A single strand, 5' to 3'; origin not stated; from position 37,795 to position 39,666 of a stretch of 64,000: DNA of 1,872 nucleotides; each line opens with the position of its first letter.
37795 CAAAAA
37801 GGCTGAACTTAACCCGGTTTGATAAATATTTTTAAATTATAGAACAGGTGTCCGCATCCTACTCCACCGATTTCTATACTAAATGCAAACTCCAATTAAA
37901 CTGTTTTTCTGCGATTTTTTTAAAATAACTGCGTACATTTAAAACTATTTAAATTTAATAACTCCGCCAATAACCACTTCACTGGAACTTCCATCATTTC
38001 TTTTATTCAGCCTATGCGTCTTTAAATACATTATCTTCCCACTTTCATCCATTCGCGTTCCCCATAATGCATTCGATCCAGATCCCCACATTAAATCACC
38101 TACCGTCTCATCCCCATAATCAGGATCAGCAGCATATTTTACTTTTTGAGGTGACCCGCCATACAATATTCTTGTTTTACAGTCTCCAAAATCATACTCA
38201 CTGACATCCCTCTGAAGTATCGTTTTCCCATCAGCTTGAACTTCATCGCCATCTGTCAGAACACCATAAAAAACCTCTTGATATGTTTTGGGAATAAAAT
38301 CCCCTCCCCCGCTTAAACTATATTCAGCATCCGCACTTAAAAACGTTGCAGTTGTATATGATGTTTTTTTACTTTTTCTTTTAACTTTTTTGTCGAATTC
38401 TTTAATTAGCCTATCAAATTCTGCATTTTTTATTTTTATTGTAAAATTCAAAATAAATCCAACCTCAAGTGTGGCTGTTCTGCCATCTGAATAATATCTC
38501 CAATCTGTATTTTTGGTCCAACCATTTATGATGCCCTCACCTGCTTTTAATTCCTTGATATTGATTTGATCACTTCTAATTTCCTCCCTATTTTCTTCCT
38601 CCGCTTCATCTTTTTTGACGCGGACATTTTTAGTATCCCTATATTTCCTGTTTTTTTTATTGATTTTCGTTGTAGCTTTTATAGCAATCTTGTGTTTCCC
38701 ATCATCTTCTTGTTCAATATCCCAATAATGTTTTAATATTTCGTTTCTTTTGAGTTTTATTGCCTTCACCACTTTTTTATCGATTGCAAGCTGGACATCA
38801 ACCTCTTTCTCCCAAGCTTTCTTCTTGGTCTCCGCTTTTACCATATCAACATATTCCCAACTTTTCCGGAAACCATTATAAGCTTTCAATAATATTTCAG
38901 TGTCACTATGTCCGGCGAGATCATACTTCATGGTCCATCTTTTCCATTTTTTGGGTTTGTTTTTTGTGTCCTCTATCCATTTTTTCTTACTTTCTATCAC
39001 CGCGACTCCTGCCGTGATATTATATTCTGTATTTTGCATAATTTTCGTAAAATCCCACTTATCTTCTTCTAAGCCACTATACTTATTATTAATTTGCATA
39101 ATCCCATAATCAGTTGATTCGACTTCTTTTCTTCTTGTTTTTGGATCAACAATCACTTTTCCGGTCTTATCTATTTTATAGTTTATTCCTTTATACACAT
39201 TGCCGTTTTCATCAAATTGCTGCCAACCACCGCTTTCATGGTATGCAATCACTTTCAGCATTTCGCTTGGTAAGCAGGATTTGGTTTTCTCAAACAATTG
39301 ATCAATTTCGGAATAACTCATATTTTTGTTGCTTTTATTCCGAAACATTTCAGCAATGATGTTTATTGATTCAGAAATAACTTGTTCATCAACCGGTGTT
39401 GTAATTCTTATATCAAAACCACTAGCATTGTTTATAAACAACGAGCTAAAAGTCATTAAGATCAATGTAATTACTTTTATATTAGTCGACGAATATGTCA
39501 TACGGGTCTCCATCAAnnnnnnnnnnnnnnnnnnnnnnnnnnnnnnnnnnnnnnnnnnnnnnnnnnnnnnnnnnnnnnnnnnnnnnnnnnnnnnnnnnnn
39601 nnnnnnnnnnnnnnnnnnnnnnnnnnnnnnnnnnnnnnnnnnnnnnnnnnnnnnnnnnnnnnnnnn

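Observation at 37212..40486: Low-GC three-gene insertion splitting xseA from xseB: a secreted beta-propeller, a secreted SLT-domain protein, and a small cytoplasmic protein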

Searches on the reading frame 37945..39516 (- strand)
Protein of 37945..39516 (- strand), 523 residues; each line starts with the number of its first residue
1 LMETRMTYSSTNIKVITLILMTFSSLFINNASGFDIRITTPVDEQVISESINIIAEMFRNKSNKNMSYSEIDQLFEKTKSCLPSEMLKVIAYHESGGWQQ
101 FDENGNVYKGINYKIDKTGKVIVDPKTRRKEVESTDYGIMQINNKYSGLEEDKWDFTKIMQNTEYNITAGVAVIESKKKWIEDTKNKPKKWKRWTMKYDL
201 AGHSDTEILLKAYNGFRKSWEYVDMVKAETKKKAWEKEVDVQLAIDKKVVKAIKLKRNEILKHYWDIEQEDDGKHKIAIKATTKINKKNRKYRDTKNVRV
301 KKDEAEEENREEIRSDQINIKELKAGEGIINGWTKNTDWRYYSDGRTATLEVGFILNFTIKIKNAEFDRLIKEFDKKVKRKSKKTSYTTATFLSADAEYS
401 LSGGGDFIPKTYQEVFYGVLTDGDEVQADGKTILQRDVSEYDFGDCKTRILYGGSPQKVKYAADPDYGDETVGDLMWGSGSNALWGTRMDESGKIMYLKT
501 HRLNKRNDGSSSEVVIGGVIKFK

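Call 3: search_protein_families(library=pfam, proteins=[window:37945-39516:-], max_evalue=0.01)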
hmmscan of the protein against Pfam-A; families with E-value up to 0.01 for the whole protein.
window:37945-39516:- (523 aa): 1 family
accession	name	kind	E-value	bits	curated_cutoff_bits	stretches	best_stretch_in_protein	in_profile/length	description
PF01464.25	SLT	-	0.0022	18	21.3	1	78-227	8-109/117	Transglycosylase SLT domain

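Call 4: search_protein_families(library=ncbifam, proteins=[window:37945-39516:-], max_evalue=0.01)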
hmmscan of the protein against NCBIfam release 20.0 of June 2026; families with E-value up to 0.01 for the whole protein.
window:37945-39516:- (523 aa): 0 families

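Call 10: find_homologous_proteins(query=window:37945-39516:-, max_evalue=0.001)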
Query window:37945-39516:- (523 aa): 2 proteins with E <= 0.001 among 7902 candidates.
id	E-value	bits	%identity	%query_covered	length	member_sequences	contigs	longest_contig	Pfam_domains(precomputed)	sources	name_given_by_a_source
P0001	0.0e+0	1157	100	99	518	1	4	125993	-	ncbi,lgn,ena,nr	ncbi:hypothetical protein K8S19_12160 [bacterium]|nr:hypothetical protein [bacterium]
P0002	2.9e-33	133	34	53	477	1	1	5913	-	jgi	jgi:hypothetical protein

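Call 12: find_encoding_contigs(protein=P0002, flank=10000, max_places=6)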
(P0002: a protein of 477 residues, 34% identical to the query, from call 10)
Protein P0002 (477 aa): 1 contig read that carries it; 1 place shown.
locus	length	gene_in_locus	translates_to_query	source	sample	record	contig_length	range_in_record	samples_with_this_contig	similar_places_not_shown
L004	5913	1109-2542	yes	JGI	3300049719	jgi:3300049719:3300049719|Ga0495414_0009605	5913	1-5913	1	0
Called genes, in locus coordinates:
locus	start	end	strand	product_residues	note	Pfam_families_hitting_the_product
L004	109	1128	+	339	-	-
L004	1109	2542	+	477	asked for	-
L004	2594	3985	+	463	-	PF01979:Amidohydro_1, PF07969:Amidohydro_3 (weak), PF12890:DHOase, PF07969:Amidohydro_3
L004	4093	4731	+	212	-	PF00175:NAD_binding_1 (weak), PF10418:DHODB_Fe-S_bind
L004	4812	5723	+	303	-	PF01180:DHO_dh, PF00977:His_biosynth (faint)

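Call 30: search_solved_structures(query=A1, max_evalue=1, show_alignments=2)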
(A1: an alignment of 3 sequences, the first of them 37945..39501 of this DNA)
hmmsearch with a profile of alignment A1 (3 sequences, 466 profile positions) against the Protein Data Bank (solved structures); distinct sequences matched with E-value up to 1: 7.
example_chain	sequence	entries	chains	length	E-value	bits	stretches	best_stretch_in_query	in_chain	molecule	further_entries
1pgs_A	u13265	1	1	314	0.31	12.8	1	134-197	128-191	PEPTIDE-N(4)-(N-ACETYL-BETA-D-GLUCOSAMINYL)ASPARAGINE AMIDASE F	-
1pnf_A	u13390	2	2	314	0.31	12.8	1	134-197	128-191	PEPTIDE-N(4)-(N-ACETYL-BETA-D-GLUCOSAMINYL)ASPARAGINE AMIDASE F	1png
3pms_A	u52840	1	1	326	0.4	12.4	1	134-197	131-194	Peptide:N-glycosidase F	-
6ukc_A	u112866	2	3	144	0.53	12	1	107-128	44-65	Lysozyme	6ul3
1lzd_A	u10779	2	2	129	0.67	11.7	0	96-127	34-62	HEN EGG WHITE LYSOZYME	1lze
6igx_A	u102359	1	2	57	0.72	11.6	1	126-154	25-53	Condensin complex subunit 2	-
1fn5_A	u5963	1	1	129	0.89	11.3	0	95-126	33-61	LYSOZYME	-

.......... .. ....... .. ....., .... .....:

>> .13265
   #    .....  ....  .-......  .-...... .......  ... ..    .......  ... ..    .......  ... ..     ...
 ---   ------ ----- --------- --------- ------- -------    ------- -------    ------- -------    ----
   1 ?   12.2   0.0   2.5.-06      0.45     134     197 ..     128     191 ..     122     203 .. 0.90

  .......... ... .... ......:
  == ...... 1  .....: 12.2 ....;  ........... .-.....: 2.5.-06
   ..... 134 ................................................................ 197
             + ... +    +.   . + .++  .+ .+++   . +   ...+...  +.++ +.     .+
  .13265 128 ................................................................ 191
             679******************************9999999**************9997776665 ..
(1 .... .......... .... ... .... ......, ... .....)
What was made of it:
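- Tried and rejected: A profile search of PDB sequences with the SLT family found nothing significant; lysozyme hits were at E 0.5-0.9 (call 30).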

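Call 32: search_protein_families(library=pfam, alignment_id=A1, max_evalue=1)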
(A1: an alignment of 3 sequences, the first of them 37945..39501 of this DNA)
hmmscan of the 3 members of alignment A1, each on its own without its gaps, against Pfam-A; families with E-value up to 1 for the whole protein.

A. member 1, window:37945-39501:- (518 aa): 1 family
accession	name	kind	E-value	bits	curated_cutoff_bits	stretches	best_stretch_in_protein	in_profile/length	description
PF01464.25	SLT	-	0.0022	18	21.3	1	73-222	8-109/117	Transglycosylase SLT domain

B. families by the number of members that match (of 3 scanned): 3 families
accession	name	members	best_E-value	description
PF17957.7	Big_7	2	2.8e-06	Bacterial Ig domain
PF01464.25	SLT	2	0.0022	Transglycosylase SLT domain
PF11567.13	PfUIS3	1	0.025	Plasmodium falciparum UIS3 membrane protein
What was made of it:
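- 38821..39315 (-): SLT (GH23-like) core, residues about 63-227. Motifs: E89-S90 (codon 39235-39237), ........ at 131-138 and AYNGF at 207-211. Pfam SLT 18.0 bits over residues 73-222 (call 32).
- On SLT / family 1 lytic transglycosylase (PF01464, GH23): The window protein scores 18.0 bits, E 0.0022, below the cut-off (calls 3, 32).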

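Call 33: search_protein_families(library=phrogs, proteins=[window:37945-39501:-], max_evalue=0.1)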
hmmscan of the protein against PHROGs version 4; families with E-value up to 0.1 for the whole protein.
window:37945-39501:- (518 aa): 1 family
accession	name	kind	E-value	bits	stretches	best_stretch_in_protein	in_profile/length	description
phrog_10197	-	unknown function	0.047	14.7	0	129-178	29-78/93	-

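Call 34: search_protein_families(library=padloc, proteins=[window:37945-39501:-], max_evalue=0.1)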
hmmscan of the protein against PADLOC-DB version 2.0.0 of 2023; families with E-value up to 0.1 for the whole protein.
window:37945-39501:- (518 aa): 0 families

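Call 45: predict_structure(protein=window:37945-39501:-)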
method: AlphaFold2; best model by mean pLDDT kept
length: 518 residues; sequences in the alignment: 1
mean_pLDDT: 30.3   pTM: 0.18
mean pLDDT of the five models: 30.3, 28.9, 25.4, 24.5, 24.0
residues with pLDDT >= 90: 0; 70-90: 0; 50-70: 0; < 50: 518
segments of 3 or more residues with pLDDT < 50: 1-518
pLDDT, mean of each block of 10 residues (from residue 1): 27 29 30 36 42 42 42 40 33 38 39 34 32 23 29 25 24 29 28 29 31 31 29 29 28 29 28 25 29 23 24 25 25 31 29 28 34 34 24 24 22 24 29 29 24 28 36 37 40 36 33 29
secondary structure, 60 per line:
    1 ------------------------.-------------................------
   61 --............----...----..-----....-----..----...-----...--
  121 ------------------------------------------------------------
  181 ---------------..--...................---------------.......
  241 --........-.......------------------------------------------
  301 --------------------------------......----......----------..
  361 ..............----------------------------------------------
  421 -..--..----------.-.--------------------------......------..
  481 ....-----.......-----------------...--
elements in order: H39-54 H63-74 E93-96 E108-110 E116-118 H200-218 E234-240 E243-250 H252-258 E333-338 E343-348 H359-374 E467-472 E479-484 E490-496 E514-516
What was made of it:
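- Tried and rejected: Single-sequence AlphaFold of the 518-aa protein gave pLDDT 30 and was useless (call 45).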

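Call 50: search_protein_families(library=pfam, alignment_id=A3, max_evalue=0.01)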
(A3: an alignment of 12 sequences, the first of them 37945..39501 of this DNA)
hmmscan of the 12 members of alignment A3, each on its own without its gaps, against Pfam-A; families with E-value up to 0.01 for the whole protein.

A. member 1, window:37945-39501:- (518 aa): 1 family
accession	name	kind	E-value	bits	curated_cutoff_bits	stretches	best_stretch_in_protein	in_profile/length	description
PF01464.25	SLT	-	0.0022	18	21.3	1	73-222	8-109/117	Transglycosylase SLT domain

B. families by the number of members that match (of 12 scanned): 3 families
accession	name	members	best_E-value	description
PF01464.25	SLT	8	2.7e-09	Transglycosylase SLT domain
PF17957.7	Big_7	3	4.6e-06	Bacterial Ig domain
PF21128.4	MCM4_WHD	1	0.0017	MCM4, winged helix domain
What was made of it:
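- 38617..38805 (-): C-terminal part of the Ig-like (Big_7) sandwich, residues 233-295. Its first strands are residues 30-53 (39343-39414), before the SLT insert. Big_7 hits in family members (calls 32, 50).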

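Call 58: find_related_loci(query=A7, collection=metagenome_contigs, flank=10000)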
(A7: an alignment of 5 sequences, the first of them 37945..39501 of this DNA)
Query A7 (518 aa) in metagenome_contigs; peptide patterns used: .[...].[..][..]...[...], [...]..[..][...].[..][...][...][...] (x = any residue, [..] = any of these).
600 stretches matched a pattern (row limit reached: there are more); 6 encode a relative of the query (tblastn E <= 1e-3); 6 distinct loci.
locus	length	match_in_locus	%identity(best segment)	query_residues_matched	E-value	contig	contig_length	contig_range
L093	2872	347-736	26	60-231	7e-9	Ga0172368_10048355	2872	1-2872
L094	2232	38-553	24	60-275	4e-8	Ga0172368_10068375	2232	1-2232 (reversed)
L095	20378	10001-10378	25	77-231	4e-7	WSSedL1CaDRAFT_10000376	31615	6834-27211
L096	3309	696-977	30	61-169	7e-6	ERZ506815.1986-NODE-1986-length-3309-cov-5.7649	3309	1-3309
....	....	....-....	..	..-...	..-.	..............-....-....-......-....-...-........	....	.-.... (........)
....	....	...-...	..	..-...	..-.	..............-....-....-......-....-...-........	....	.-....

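Call 78: find_related_loci(query=A7, collection=viral_contigs, flank=8000)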
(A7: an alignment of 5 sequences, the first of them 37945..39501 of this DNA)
Query A7 (518 aa) in viral_contigs; peptide patterns used: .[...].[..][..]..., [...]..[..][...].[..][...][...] (x = any residue, [..] = any of these).
600 stretches matched a pattern, but none encodes a relative of the query by tblastn (E <= 1e-3).
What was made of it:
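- No relative in IMG/VR (call 78).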

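Call 79: search_dna_similar(query=window:37945-39501:-, collection=phages, mode=protein, max_evalue=0.001, max_rows=10)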
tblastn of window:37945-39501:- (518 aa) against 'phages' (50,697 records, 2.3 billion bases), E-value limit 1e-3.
No match.
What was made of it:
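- On Phage lysis or tail-lysin module: PHROGs, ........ phage records and IMG/VR were all negative (calls 33, 78, 79).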

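Call 81: search_dna_similar(query=window:37945-39501:-, collection=plasmids, mode=protein, max_evalue=0.001, max_rows=10)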
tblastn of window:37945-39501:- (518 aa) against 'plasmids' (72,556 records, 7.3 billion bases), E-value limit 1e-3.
No match.

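Call 83: predict_structure(alignment_id=A8)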
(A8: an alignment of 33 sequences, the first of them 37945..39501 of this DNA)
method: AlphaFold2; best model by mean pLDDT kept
length: 518 residues; sequences in the alignment: 33
mean_pLDDT: 67.9   pTM: 0.57
mean pLDDT of the five models: 67.9, 65.8, 58.8, 57.6, 57.4
residues with pLDDT >= 90: 233; 70-90: 48; 50-70: 48; < 50: 189
segments of 3 or more residues with pLDDT < 50: 23-26, 301-309, 326-353, 373-518
pLDDT, mean of each block of 10 residues (from residue 1): 80 82 60 93 92 87 96 97 96 92 96 95 97 97 95 97 98 98 97 97 97 95 92 94 96 95 92 88 76 79 47 59 51 45 37 50 54 42 25 29 25 25 27 24 22 25 25 25 29 30 37 41
secondary structure, 60 per line:
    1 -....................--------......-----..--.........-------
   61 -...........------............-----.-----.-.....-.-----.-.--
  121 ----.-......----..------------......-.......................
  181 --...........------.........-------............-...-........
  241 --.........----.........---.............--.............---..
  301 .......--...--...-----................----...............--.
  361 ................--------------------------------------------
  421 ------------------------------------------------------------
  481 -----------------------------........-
elements in order: H2-21 E30-35 E45-53 H63-72 H79-90 E104-108 E127-132 H151-156 H158-180 H183-193 H200-208 H216-227 E233-240 E243-251 E256-261 E268-280 E283-295 H299-307 E323-338 E343-357 H360-376 E510-517
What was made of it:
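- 38821..39315 (-): Helical core at pLDDT >90 (call 83).
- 38617..38805 (-): AF2 strands at pLDDT >90 (call 83).
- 37948..38616 (-): Orphan C-terminal region, residues 296-518 (Lys/Glu-rich linker, then Gly/Asp/Tyr-rich part). Not modelled, pLDDT <50 (call 83).
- On SLT / family 1 lytic transglycosylase (PF01464, GH23): The AF2 core, residues 63-227, is helical at pLDDT >90 (call 83).
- Checked: The region after the SLT domain is not a ~150-aa coiled coil: residues 233-295 are modelled at pLDDT >90 as Ig-like beta-strands, and only about residues 296-320 are Lys/Glu-rich (call 83).
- Tried and rejected: A 33-sequence alignment rescued residues 30-295 only (call 83).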

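Call 85: fold_search(model_id=the predicted structure, library=pdb)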
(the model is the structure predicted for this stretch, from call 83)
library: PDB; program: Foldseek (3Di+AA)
matches with E <= 10: 751; with E <= 0.001: 0
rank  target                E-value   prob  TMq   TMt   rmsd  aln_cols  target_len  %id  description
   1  4v96_AE               1.1e-02  0.85  0.10  0.16  34.1       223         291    8  The structure of a 1.8 MDa viral genome injection device suggests alternative infection mechanisms (released 2014-07-09)
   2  4v96_AQ               1.1e-02  0.69  0.09  0.15  33.8       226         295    6  The structure of a 1.8 MDa viral genome injection device suggests alternative infection mechanisms (released 2014-07-09)
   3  4v96_AH               1.1e-02  0.57  0.09  0.14  30.8       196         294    7  The structure of a 1.8 MDa viral genome injection device suggests alternative infection mechanisms (released 2014-07-09)
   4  4v96_AB               1.2e-02  0.90  0.11  0.18  33.7       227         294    7  The structure of a 1.8 MDa viral genome injection device suggests alternative infection mechanisms (released 2014-07-09)
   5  4v96_AK               1.8e-02  0.54  0.09  0.13  33.0       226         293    7  The structure of a 1.8 MDa viral genome injection device suggests alternative infection mechanisms (released 2014-07-09)
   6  6ux2_A                2.9e-02  0.57  0.11  0.10  24.4       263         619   11  Crystal structure of ZIKV RdRp in complex with STAT2 (released 2020-07-08)
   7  8t12_A                3.1e-02  0.60  0.11  0.12  25.5       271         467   10  Cryo-EM structure of DENV2 NS5 in complex with human STAT2 with the N-terminal domain of STAT2 ordered. (released 2024-01-17)
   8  4v96_AL               3.8e-02  0.51  0.10  0.15  21.4       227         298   10  The structure of a 1.8 MDa viral genome injection device suggests alternative infection mechanisms (released 2014-07-09)
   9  2qsv                  3.8e-02  0.38  0.10  0.22  17.9       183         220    9  Crystal structure of protein of unknown function from Porphyromonas gingivalis W83 (released 2007-09-25)
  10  4npj_A                4.5e-02  0.25  0.08  0.12  19.5       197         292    8  Extended-Synaptotagmin 2, C2A- and C2B-domains (released 2014-01-29)
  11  3wo3_F                7.5e-02  0.57  0.10  0.17  17.2       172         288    9  Crystal structure of IL-18 in complex with IL-18 receptor alpha (released 2014-12-17)
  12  6tn6                  8.8e-02  0.87  0.09  0.10   5.2        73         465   12  X-ray structure of the endo-beta-1,4-mannanase from Thermotoga petrophila (released 2020-04-29)
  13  8qvc_B                1.0e-01  0.72  0.09  0.29   6.2        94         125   12  Deinococcus aerius TR0125 C-glucosyl deglycosidase (CGD), wild type crystal cryoprotected with glycerol (released 2024-05-29)
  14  3wo3_B                1.0e-01  0.54  0.10  0.17  17.5       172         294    9  Crystal structure of IL-18 in complex with IL-18 receptor alpha (released 2014-12-17)
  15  5hcc_B                1.1e-01  0.66  0.11  0.09  17.6       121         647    9  Ternary complex of human Complement C5 with Ornithodoros moubata OmCI and Dermacentor andersoni RaCI3. (released 2016-03-30)
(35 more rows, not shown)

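Call 93: fold_search(model_id=the predicted structure, library=viral)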
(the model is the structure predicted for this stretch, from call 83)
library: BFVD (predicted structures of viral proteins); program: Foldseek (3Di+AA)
matches with E <= 10: 270; with E <= 0.001: 0
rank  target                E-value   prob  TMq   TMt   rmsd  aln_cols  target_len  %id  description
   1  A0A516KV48            5.7e-03  0.77  0.10  0.11  35.1       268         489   12  Membrane protein [Microbacterium phage FuzzBuster]
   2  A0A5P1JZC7            8.0e-03  0.47  0.09  0.15  44.8       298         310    9  CD2 homolog (Fragment) [African swine fever virus]
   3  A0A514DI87            8.5e-03  0.38  0.10  0.11  33.6       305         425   11  Uncharacterized protein [Microbacterium phage Cressida]
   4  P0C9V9                1.0e-02  0.72  0.11  0.15  38.8       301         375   11  CD2 homolog [African swine fever virus (isolate Tick/Malawi/Lil 20-1/1983)]
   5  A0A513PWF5            1.4e-02  1.00  0.12  0.60   2.2        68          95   22  Bacterial Ig-like domain-containing protein [Vibrio phage 2 TSL-2019]
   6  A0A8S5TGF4            1.4e-02  0.60  0.10  0.09  21.2       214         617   12  Uncharacterized protein [Phage sp. ctL4h4]
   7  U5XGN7                2.6e-02  0.25  0.10  0.11  41.6       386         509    8  (no name in the UniProt tables at hand)
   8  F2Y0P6                3.6e-02  0.10  0.06  0.06  26.9       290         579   11  (no name in the UniProt tables at hand)
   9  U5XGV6                4.0e-02  0.25  0.11  0.09  43.9       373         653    8  (no name in the UniProt tables at hand)
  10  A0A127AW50            4.5e-02  0.89  0.12  0.07  11.2       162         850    7  Uncharacterized protein [Bacillus phage SP-15]
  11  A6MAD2                5.6e-02  0.28  0.09  0.13  29.0       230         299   12  Gp067 [Lactococcus phage KSY1]
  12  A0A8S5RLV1            5.6e-02  0.25  0.10  0.05  24.3       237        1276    8  Tail protein [virus sp. ctn3M15]
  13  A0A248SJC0            9.1e-02  0.10  0.07  0.07  23.0       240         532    8  (no name in the UniProt tables at hand)
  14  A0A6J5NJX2            9.7e-02  0.30  0.09  0.22  16.5       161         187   10  Gliding motility-associated, C-terminal domain [uncultured Caudovirales phage]
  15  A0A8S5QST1            1.4e-01  0.18  0.11  0.10  28.8       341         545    8  Uncharacterized protein [Podoviridae sp. ctKS020]
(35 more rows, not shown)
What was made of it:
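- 38617..38805 (-): Foldseek hit to a phage bacterial Ig-like domain, prob 1.0 (call 93).
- Two weak Foldseek hits (E about 0.01) are to phage baseplate and Ig-like proteins (calls 85, 93).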

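Call 111: search_protein_families(library=pfam, proteins=[L095:6883-8925:-, L095:9365-10447:+, L095:10658-11467:-, L095:11859-12911:+, L095:12808-13629:+, L095:13944-14714:+, L095:14763-15392:+, L095:15672-16820:+], max_evalue=0.0001)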
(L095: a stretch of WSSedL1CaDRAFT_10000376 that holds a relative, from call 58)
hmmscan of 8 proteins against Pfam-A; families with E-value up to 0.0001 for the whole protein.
L095:6883-8925:- (680 aa): 7 families
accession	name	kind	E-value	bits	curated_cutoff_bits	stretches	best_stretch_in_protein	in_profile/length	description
PF10114.15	PocR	-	1.2e-48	165.4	23.9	1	30-190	1-161/162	Sensory domain found in PocR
PF13487.12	HD_5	-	4.6e-34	118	27.2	1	507-668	6-170/170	HD domain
PF00990.26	GGDEF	-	1.1e-31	110.3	23.8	1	346-490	2-156/161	Diguanylate cyclase, GGDEF domain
PF01966.28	HD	-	5.7e-21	75.4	22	1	516-637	2-116/116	HD domain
PF08448.16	PAS_4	-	1.1e-11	45.4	23.1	1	223-335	3-109/110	PAS fold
PF00989.32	PAS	-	1.6e-09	38.2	22.6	1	217-331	3-113/113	PAS fold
PF13426.13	PAS_9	-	1.5e-06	28.8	27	1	226-333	2-103/103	PAS domain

L095:9365-10447:+ (360 aa): 1 family
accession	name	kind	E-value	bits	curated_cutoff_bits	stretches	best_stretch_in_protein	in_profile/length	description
PF01464.25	SLT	-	3.4e-06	27.1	21.3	1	211-331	10-111/117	Transglycosylase SLT domain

L095:10658-11467:- (269 aa): 2 families
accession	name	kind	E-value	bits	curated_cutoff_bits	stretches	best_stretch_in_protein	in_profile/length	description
PF12746.13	GNAT_acetyltran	-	4.4e-10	40.1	26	1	149-244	145-236/243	GNAT acetyltransferase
PF13302.13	Acetyltransf_3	-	4.2e-07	31.2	25.4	1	183-242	74-137/138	Acetyltransferase (GNAT) domain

L095:11859-12911:+ (350 aa): 2 families
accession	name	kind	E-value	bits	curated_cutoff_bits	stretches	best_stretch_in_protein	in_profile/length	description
PF01300.24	Sua5_yciO_yrdC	-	2.4e-61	206.7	25.1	1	28-203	2-178/178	Telomere recombination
PF03481.19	Sua5_C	-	5.5e-34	118.1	22.9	1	205-343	1-136/136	Threonylcarbamoyl-AMP synthase, C-terminal domain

L095:12808-13629:+ (273 aa): 1 family
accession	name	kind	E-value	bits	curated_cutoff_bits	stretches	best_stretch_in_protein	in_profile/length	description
PF11306.15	DUF3108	-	1.6e-14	54.7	26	1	78-269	13-208/209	Protein of unknown function (DUF3108)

L095:13944-14714:+ (256 aa): 1 family
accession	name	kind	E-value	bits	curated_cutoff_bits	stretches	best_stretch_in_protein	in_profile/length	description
PF01451.26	LMWPc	-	4.6e-33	114.9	23.2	1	25-138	1-113/144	Low molecular weight phosphotyrosine protein phosphatase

L095:14763-15392:+ (209 aa): 2 families
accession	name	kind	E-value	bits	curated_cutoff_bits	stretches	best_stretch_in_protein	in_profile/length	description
PF14681.12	UPRTase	-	1.6e-79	266.6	27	1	6-208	1-206/206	Uracil phosphoribosyltransferase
PF00156.33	Pribosyltran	-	6.6e-11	42.2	26.3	1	65-173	24-136/158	Phosphoribosyl transferase domain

L095:15672-16820:+ (382 aa): 2 families
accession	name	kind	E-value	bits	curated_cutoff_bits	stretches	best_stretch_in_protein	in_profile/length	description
PF02350.25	Epimerase_2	-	1e-120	403.2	30.6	1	30-365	2-346/347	UDP-N-acetylglucosamine 2-epimerase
PF13579.12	Glyco_trans_4_4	-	2.4e-05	25.2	29.7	1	80-179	57-157/158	Glycosyl transferase 4-like domain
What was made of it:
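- Tried and rejected: L095 showed an ordinary chromosomal SLT with no propeller (call 111).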
